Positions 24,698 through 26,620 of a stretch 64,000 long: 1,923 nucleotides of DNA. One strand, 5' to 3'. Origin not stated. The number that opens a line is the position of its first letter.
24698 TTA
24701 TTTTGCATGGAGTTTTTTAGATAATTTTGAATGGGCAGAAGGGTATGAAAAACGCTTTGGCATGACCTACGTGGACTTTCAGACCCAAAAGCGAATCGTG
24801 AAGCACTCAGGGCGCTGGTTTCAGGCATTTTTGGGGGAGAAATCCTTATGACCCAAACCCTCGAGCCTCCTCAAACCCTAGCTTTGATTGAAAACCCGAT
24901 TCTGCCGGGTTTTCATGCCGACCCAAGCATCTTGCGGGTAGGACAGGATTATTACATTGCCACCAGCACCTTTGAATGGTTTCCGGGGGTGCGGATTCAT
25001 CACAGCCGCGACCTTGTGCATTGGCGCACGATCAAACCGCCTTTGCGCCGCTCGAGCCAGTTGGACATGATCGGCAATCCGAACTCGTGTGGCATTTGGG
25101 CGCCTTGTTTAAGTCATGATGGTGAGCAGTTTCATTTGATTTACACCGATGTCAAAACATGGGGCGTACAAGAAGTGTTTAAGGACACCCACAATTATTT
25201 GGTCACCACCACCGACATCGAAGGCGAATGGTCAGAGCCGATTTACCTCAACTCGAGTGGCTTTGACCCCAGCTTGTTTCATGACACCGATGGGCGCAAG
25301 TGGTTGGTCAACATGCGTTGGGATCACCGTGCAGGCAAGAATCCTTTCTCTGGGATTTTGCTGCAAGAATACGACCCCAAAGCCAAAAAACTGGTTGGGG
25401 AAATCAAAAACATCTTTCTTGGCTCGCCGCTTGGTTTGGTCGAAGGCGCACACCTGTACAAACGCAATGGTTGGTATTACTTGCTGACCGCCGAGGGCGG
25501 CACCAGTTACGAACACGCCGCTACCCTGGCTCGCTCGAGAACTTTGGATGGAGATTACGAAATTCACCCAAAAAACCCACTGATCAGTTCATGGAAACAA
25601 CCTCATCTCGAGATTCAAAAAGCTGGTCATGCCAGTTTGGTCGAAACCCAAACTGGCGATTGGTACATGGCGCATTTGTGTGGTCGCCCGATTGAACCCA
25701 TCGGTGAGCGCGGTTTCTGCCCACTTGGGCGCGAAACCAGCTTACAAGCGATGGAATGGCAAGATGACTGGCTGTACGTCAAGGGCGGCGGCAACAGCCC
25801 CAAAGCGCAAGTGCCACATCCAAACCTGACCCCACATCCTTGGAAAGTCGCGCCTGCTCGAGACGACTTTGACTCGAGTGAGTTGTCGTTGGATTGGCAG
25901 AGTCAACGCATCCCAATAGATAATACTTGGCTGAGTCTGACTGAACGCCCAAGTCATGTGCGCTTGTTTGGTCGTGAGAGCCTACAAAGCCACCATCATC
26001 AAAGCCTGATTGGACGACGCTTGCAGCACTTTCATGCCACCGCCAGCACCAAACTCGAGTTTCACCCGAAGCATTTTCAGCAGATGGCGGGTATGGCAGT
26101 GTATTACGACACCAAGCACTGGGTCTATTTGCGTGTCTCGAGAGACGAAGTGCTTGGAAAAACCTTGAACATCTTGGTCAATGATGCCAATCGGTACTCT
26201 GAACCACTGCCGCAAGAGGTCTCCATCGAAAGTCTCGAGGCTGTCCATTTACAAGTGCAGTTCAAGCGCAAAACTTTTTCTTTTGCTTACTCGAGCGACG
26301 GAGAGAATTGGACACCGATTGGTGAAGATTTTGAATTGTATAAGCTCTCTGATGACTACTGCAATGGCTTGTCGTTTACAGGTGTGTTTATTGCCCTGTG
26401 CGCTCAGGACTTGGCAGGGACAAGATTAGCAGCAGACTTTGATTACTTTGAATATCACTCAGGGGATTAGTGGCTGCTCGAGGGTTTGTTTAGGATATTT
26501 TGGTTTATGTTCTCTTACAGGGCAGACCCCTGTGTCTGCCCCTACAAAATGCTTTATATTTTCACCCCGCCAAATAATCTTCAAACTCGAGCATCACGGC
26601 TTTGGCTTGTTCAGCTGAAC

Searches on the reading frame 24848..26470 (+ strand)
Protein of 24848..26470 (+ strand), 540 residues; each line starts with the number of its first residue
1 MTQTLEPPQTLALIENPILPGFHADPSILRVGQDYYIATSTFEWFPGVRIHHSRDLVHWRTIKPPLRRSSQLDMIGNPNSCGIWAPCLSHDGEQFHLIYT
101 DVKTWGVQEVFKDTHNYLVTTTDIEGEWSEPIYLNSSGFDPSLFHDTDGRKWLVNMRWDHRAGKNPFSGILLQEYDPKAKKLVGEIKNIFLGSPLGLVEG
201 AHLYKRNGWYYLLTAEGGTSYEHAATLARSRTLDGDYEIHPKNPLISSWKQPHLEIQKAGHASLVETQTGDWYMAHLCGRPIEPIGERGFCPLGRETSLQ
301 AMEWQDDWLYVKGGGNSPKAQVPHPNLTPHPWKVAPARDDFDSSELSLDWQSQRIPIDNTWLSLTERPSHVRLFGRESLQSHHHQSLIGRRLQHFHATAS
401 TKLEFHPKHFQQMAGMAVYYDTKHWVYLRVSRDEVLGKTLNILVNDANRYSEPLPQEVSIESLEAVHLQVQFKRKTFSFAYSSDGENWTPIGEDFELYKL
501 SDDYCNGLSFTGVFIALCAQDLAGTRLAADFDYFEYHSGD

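Call 74: search_protein_families(library=pfam, proteins=[window:24848-26470:+], max_evalue=0.00001)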
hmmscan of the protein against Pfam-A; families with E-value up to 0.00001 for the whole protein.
window:24848-26470:+ (540 aa): 3 families
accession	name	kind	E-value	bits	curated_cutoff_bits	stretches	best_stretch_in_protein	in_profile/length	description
PF04616.20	Glyco_hydro_43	-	1.5e-99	333.5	32.2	1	14-308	1-287/288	Glycosyl hydrolases family 43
PF17851.8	GH43_C2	-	1.4e-64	218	22.7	1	338-537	1-203/203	Beta xylosidase C-terminal Concanavalin A-like domain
PF07081.18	DUF1349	-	8.6e-06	26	32.4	0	397-490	50-141/179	Protein of unknown function (DUF1349)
